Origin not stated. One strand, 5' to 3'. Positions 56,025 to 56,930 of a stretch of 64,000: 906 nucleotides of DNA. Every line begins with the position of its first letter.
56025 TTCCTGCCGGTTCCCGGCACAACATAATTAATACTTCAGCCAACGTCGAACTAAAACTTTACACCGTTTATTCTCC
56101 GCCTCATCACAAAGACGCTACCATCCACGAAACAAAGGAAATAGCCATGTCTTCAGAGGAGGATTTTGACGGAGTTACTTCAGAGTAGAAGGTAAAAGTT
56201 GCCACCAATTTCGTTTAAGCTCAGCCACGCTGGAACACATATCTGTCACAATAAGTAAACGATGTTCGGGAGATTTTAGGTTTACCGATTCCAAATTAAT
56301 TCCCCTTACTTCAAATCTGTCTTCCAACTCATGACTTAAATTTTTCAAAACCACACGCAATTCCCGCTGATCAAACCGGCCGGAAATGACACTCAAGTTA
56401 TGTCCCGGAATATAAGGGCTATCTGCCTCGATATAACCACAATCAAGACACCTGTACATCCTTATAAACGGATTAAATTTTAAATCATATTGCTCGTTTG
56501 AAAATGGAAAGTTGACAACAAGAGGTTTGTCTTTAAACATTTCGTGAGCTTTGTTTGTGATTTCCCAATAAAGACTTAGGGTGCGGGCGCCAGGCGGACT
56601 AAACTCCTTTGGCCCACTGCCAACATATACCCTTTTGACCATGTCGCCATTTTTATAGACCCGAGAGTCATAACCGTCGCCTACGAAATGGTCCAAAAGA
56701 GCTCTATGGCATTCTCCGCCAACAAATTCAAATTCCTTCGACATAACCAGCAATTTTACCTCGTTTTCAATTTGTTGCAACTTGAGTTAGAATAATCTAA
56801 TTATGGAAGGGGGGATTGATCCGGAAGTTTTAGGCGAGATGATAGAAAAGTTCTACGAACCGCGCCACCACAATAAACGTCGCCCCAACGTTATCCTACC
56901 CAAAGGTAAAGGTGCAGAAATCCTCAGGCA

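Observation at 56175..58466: Three divergent ~180-aa paralogs with a conserved CxxCG motif, adjacent to a tyrosine recombinase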

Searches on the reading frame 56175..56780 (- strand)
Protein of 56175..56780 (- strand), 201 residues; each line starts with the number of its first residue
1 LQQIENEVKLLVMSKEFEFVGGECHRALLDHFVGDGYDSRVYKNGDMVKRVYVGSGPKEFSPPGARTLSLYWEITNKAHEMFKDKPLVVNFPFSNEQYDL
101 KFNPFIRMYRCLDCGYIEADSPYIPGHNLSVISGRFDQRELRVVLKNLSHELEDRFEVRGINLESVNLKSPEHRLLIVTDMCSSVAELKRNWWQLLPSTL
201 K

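Call 4: search_protein_families(library=pfam, proteins=[window:56175-56780:-], max_evalue=1)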
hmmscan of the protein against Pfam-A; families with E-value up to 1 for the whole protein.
window:56175-56780:- (201 aa): 1 family
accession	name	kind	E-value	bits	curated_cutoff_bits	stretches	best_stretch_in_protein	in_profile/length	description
PF04461.18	DUF520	-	0.21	12.1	23.2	1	133-183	6-55/161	Protein of unknown function (DUF520)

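Call 5: find_homologous_proteins(query=A1, max_evalue=0.001)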
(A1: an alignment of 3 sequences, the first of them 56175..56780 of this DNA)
Query A1 (3 sequences) (201 aa, profile of the alignment): 7 proteins with E <= 0.001 among 2420 candidates.
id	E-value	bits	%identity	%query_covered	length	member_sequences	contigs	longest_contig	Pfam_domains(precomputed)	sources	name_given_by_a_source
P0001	1.6e-88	313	100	94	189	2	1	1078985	-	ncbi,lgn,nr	ncbi:MAG: hypothetical protein HYV90_04710 [Candidatus Woesebacteria bacterium]|nr:MAG: hypothetical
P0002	4.7e-85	302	37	83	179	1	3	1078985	-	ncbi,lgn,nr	ncbi:MAG: hypothetical protein HYV90_04725 [Candidatus Woesebacteria bacterium]|nr:MAG: hypothetical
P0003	4.9e-81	289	27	89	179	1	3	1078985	-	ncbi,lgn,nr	ncbi:MAG: hypothetical protein HYV90_04720 [Candidatus Woesebacteria bacterium]|nr:MAG: hypothetical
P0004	3.5e-57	211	30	88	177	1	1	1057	-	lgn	-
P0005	7.8e-54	200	28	88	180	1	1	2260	-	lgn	-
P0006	5.4e-50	187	33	89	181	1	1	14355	-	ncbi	-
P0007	2.0e-40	156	31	89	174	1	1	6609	-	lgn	-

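Call 6: search_protein_families(library=ncbifam, proteins=[window:56175-56780:-], max_evalue=1)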
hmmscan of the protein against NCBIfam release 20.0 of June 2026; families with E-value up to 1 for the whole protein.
window:56175-56780:- (201 aa): 0 families

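Call 10: find_encoding_contigs(protein=P0006, flank=10000)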
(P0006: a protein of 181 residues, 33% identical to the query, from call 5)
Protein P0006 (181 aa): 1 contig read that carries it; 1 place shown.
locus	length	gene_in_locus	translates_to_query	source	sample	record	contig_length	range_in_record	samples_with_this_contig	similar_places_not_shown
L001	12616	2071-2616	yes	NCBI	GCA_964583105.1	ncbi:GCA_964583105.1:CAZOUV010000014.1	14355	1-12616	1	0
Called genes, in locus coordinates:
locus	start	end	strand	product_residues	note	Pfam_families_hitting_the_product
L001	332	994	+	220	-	-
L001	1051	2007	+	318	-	PF02899:Phage_int_SAM_1, PF13102:Phage_int_SAM_5, PF13495:Phage_int_SAM_4 (weak), PF00589:Phage_integrase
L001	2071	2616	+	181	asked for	-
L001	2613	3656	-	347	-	PF00438:S-AdoMet_synt_N, PF02772:S-AdoMet_synt_M, PF02773:S-AdoMet_synt_C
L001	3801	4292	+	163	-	-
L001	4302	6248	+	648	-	PF07495:Y_Y_Y (faint), PF13620:CarboxypepD_reg (faint), PF19077:Big_13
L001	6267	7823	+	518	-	PF02743:dCache_1 (weak), PF14827:dCache_3, PF17203:sCache_3_2 (faint), PF17201:Cache_3-Cache_2, PF17202:sCache_3_3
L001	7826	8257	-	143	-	PF00072:Response_reg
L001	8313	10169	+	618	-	PF00175:NAD_binding_1, PF08030:NAD_binding_6 (weak), PF00989:PAS, PF13188:PAS_8 (weak), PF08447:PAS_3, PF13426:PAS_9, PF00512:HisKA, PF02518:HATPase_c, +1 more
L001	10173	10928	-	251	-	PF04402:SIMPL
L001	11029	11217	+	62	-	-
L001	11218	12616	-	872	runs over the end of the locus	PF00521:DNA_topoisoIV, PF03989:DNA_gyraseA_C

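Call 11: find_encoding_contigs(protein=P0007, flank=10000)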
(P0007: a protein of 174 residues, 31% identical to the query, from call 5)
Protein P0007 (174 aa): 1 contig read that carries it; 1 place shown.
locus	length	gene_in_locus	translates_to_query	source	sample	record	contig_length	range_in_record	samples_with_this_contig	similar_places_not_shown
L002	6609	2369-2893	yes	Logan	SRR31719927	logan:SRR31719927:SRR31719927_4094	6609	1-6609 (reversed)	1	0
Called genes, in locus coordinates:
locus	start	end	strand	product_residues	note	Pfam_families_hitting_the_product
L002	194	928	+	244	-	-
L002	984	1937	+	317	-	PF02899:Phage_int_SAM_1, PF13102:Phage_int_SAM_5 (faint), PF13495:Phage_int_SAM_4 (faint), PF00589:Phage_integrase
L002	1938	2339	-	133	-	PF07883:Cupin_2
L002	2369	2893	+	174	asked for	-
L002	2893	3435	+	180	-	-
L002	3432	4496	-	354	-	PF00438:S-AdoMet_synt_N, PF02772:S-AdoMet_synt_M, PF02773:S-AdoMet_synt_C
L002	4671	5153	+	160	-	-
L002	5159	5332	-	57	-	-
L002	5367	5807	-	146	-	-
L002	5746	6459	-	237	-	PF12705:PDDEXK_1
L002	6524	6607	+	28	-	?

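Call 12: find_encoding_contigs(protein=P0005, flank=10000)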
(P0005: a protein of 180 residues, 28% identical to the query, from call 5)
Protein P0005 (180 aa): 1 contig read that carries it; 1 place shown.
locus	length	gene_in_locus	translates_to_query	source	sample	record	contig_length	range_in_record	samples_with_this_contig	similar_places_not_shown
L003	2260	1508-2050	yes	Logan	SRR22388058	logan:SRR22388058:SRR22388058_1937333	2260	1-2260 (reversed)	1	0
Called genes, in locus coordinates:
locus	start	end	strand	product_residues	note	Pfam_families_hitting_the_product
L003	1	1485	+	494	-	?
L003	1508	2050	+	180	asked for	-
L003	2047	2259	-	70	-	?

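Call 13: find_encoding_contigs(protein=P0004, flank=10000)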
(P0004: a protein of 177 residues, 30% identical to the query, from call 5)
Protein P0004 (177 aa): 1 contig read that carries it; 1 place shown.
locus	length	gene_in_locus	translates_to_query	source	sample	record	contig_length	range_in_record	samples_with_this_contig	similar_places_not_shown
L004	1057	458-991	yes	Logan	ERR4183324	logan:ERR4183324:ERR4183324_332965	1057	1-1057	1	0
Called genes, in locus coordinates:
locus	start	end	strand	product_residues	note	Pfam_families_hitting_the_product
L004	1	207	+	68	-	?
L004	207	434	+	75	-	-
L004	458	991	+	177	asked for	-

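Call 16: predict_structure(alignment_id=A2)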
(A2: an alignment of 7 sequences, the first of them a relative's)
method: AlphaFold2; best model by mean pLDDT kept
length: 189 residues; sequences in the alignment: 7
mean_pLDDT: 81.7   pTM: 0.77
mean pLDDT of the five models: 81.7, 79.2, 79.0, 77.8, 72.2
residues with pLDDT >= 90: 71; 70-90: 85; 50-70: 18; < 50: 15
segments of 3 or more residues with pLDDT < 50: 1-4, 43-47, 183-185
pLDDT, mean of each block of 10 residues (from residue 1): 47 88 84 91 52 84 94 88 88 87 88 83 78 93 93 88 90 85 51
secondary structure, 60 per line:
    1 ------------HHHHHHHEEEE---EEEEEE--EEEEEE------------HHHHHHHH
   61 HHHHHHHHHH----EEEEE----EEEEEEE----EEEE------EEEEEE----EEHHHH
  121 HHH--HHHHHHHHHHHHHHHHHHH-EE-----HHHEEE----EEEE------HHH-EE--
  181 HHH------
elements in order: H13-19 E20-23 E27-32 E35-40 H53-70 E75-79 E84-90 E95-98 E105-110 H117-123 H126-144 E156-158 E163-166

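Call 19: search_protein_representatives(alignment_id=A2)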
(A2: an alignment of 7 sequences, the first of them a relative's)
Query: 7 sequences, 180 profile positions. Proteins with E-value up to 0.001 (for the whole library): 223; up to 1e-10: 108; up to 1e-30: 25. The best 150 are listed.
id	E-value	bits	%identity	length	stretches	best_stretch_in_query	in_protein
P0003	3.3e-77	274.4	-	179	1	1-179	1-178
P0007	1.0e-69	250.0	-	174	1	1-178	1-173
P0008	1.0e-53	197.9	-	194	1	1-179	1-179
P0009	1.1e-53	197.8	-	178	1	1-178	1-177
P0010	5.1e-51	189.1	-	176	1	1-177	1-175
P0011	5.7e-48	179.2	-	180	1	1-179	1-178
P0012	1.6e-46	174.5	-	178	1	1-178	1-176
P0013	5.0e-44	166.3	-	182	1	1-177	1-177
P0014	2.1e-43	164.3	-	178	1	1-176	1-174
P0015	3.0e-43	163.8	-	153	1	21-178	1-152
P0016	6.6e-43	162.7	-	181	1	1-179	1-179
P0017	2.8e-42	160.7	-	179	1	1-178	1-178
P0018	4.9e-42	159.8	-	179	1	1-178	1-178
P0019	5.5e-42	159.7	-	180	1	1-179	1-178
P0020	6.0e-39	149.8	-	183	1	1-178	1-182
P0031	1.8e-30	122.1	-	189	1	9-177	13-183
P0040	7.8e-24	100.5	-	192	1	10-178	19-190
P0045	6.2e-20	87.8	-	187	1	19-179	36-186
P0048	4.9e-19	84.9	-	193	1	17-178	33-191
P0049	1.6e-18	83.3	-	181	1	10-177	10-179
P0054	8.1e-18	80.9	-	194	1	20-178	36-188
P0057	1.1e-16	77.3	-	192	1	9-179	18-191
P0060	5.6e-16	75.0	-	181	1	19-177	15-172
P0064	9.6e-16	74.2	-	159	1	20-179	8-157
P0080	1.0e-13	67.6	-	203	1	12-174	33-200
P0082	1.2e-13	67.3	-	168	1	20-176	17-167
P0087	2.4e-13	66.4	-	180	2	124-178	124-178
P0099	2.3e-12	63.2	-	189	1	18-177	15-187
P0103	3.5e-12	62.6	-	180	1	20-177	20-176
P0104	5.8e-12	61.9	-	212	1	20-178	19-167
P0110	3.8e-11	59.2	-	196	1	19-177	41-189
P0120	1.7e-10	57.1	-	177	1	9-178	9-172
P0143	2.2e-08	50.2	-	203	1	17-178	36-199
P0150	1.0e-07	48.0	-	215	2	20-144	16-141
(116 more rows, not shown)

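Call 25: search_protein_families(library=pfam, alignment_id=A3, max_evalue=1)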
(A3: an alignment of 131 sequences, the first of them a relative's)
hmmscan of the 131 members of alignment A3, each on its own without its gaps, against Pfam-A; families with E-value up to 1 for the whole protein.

A. member 1, P0003 (179 aa): 0 families

B. families by the number of members that match (of 131 scanned): 42 families (the first 25 are shown)
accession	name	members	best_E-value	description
PF18762.7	Kinase-PolyVal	3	0.099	Serine/Threonine/Tyrosine Kinase found in polyvalent proteins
PF01636.29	APH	2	0.092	Phosphotransferase enzyme family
PF06397.17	Desulfoferrod_N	2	0.1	Desulfoferrodoxin, N-terminal domain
PF00408.26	PGM_PMM_IV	1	0.0041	Phosphoglucomutase/phosphomannomutase, C-terminal domain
PF13387.12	Lnb_N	1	0.0078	Lnb N-terminal periplasmic domain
PF21847.1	DUF6906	1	0.0085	Domain of unknown function (DUF6906)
PF16728.10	DUF5066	1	0.01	Domain of unknown function (DUF5066)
PF24842.1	UFD1_N2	1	0.018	Ubiquitin fusion degradation protein UFD1, N-terminal subdomain 2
PF22757.1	GeBP-like_C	1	0.025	Glabrous-enhancer-binding protein-like family, C-terminal domain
PF25365.1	DUF7881_N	1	0.052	Domain of unknown function (DUF7881) N-terminal domain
PF16366.10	CEBP_ZZ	1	0.055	Cytoplasmic polyadenylation element-binding protein ZZ domain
PF23225.1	zf-C2H2_7th_ZNF462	1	0.056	Zinc finger protein 462, seventh C2H2 zinc finger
PF24434.1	DUF7557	1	0.062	Family of unknown function (DUF7557)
PF22164.2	Dark_WHD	1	0.067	Dark, winged-helix domain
PF00778.23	DIX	1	0.076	DIX domain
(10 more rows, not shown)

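Call 26: search_solved_structures(query=A3, max_evalue=10, show_alignments=3)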
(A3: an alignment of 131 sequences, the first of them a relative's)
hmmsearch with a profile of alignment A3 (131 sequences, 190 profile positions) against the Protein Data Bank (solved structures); distinct sequences matched with E-value up to 10: 12.
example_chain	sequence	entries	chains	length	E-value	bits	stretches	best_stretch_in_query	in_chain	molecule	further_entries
7tgh_T5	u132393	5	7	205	0.063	16.1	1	43-110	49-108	Transmembrane protein, putative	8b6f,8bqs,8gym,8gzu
3uzr_A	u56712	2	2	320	0.068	16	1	5-61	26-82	Aminoglycoside phosphotransferase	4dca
2f33_A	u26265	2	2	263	0.27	14.1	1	55-171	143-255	Calbindin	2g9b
6vk3_A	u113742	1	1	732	0.39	13.5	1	38-95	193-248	Hrd3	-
6vjy_A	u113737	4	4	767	0.42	13.4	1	38-95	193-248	ERAD-associated E3 ubiquitin-protein ligase component HRD3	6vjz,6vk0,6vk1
5v7v_A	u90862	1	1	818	0.47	13.3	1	38-95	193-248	ERAD-associated E3 ubiquitin-protein ligase component HRD3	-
9z0e_A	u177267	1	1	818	0.47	13.3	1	38-95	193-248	ERAD-associated E3 ubiquitin-protein ligase component HRD3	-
5fq6_E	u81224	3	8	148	1.3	11.8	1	105-148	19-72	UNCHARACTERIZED PROTEIN | BT_2261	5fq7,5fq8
3h3i_A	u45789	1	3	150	1.3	11.8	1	105-148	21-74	Putative lipid binding protein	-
3ham_A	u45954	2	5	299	1.5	11.6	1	5-61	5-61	Aminoglycoside phosphotransferase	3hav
2ho9_A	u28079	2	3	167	1.5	11.6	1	62-118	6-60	Chemotaxis protein cheW | CheW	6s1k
6fie_B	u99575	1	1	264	2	11.2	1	55-171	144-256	Calbindin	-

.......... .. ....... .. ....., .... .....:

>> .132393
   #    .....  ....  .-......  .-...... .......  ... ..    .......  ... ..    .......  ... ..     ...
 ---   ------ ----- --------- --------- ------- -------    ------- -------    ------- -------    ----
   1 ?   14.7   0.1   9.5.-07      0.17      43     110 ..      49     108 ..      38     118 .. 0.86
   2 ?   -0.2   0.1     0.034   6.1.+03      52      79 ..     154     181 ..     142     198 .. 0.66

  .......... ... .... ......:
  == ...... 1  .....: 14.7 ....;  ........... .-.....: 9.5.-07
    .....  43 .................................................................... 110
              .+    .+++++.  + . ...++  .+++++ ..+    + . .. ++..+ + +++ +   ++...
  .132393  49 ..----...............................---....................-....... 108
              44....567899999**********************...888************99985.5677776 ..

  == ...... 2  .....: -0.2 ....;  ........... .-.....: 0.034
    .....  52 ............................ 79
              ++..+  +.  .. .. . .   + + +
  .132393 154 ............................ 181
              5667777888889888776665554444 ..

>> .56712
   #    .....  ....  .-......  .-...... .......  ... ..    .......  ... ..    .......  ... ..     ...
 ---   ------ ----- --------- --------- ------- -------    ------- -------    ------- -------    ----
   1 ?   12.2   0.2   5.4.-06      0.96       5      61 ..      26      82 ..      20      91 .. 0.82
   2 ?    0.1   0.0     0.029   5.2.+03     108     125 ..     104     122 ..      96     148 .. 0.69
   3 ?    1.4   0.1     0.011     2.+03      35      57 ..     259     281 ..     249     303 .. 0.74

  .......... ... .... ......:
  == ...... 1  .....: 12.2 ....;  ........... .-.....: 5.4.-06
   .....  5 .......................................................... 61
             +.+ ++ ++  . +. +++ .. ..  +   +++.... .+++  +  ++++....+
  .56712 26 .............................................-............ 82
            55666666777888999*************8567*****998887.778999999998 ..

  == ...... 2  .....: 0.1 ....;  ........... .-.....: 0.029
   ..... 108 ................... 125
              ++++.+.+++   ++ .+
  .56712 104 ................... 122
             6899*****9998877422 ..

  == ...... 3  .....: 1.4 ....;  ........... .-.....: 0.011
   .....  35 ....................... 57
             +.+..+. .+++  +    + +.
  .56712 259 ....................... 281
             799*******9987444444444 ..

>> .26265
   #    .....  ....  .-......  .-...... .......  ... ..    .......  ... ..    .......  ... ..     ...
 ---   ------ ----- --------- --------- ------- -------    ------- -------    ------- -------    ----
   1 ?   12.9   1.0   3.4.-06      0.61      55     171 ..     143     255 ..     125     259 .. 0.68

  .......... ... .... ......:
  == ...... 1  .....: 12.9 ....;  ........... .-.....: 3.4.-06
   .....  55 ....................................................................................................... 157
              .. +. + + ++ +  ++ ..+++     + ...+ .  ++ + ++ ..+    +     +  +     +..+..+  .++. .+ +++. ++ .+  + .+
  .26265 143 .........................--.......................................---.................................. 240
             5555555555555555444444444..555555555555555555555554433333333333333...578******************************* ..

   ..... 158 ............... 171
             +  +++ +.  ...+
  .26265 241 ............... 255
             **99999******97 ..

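Call 30: find_related_loci(query=A4, collection=genome_contigs, flank=6000)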
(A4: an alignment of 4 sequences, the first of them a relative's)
Query A4 (179 aa) in genome_contigs; peptide patterns used: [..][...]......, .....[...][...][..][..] (x = any residue, [..] = any of these).
136 stretches matched a pattern; 1 encode a relative of the query (tblastn E <= 1e-3); 1 distinct loci.
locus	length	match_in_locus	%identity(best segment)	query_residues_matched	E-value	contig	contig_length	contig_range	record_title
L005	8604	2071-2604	49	1-177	4e-60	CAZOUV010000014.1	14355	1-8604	MAG TPA_asm: uncultured Gammaproteobacteria bacterium isolate SRP319275_co4_254 genome assembly, contig: NODE_2443_lengt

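Call 31: find_homologous_proteins(query=A3, max_evalue=0.001)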
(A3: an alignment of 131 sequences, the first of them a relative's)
Query A3 (131 sequences) (179 aa, profile of the alignment): 7 proteins with E <= 0.001 among 3026 candidates.
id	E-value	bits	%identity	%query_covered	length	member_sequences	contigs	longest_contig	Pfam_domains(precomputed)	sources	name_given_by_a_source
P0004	2.1e-50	189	61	98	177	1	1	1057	-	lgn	-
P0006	5.5e-49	184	49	99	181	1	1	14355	-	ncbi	-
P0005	1.8e-48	183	58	99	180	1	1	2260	-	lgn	-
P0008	7.8e-48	181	39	100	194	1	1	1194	-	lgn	-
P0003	2.3e-46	176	100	100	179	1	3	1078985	-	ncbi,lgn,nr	ncbi:MAG: hypothetical protein HYV90_04720 [Candidatus Woesebacteria bacterium]|nr:MAG: hypothetical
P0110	2.9e-34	136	23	87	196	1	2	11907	-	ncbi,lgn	ncbi:hypothetical protein BH10PAT1_BH10PAT1_5210 [soil metagenome]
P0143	8.3e-33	132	22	98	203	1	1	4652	-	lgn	-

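Call 32: find_encoding_contigs(protein=P0110, flank=8000)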
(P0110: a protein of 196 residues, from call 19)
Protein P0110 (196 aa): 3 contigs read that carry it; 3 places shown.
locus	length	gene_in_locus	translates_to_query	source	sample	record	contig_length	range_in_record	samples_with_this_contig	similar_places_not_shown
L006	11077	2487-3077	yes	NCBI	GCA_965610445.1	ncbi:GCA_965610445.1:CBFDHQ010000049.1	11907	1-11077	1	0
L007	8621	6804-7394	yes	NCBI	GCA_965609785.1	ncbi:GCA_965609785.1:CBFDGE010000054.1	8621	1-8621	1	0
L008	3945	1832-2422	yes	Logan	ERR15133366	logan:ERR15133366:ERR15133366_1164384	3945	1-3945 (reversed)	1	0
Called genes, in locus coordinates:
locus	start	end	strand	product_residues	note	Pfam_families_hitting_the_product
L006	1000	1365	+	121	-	-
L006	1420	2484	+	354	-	PF23459:S1_RRP5 (faint), PF13509:S1_2 (faint), PF00575:S1, PF24685:OB_RRP5_4th (weak), PF00575:S1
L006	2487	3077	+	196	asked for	-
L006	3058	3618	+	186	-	-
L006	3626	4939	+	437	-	PF18073:Zn_ribbon_LapB, PF13481:AAA_25, PF03796:DnaB_C (weak), PF06745:ATPase, PF23442:DUF7125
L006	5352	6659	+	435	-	-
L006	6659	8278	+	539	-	-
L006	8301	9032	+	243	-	PF04203:Sortase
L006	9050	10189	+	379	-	PF00150:Cellulase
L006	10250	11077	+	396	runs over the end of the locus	PF07497:Rho_RNA_bind, PF00006:ATP-synt_ab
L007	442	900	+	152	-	-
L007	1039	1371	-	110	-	-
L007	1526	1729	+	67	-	-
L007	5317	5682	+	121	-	-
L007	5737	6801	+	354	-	PF23459:S1_RRP5 (faint), PF13509:S1_2 (faint), PF00575:S1, PF24685:OB_RRP5_4th (weak), PF00575:S1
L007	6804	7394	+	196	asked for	-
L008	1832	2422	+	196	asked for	-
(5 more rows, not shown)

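Call 33: find_encoding_contigs(protein=P0143, flank=8000)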
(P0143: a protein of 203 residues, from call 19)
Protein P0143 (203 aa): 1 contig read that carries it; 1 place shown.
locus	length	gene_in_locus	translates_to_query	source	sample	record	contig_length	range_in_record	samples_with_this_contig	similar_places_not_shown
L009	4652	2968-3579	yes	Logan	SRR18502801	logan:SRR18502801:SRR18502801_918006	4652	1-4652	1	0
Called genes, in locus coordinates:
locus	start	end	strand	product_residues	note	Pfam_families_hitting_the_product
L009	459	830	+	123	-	-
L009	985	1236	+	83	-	-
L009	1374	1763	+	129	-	-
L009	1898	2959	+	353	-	PF00575:S1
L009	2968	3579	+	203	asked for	-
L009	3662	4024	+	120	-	-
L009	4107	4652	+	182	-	?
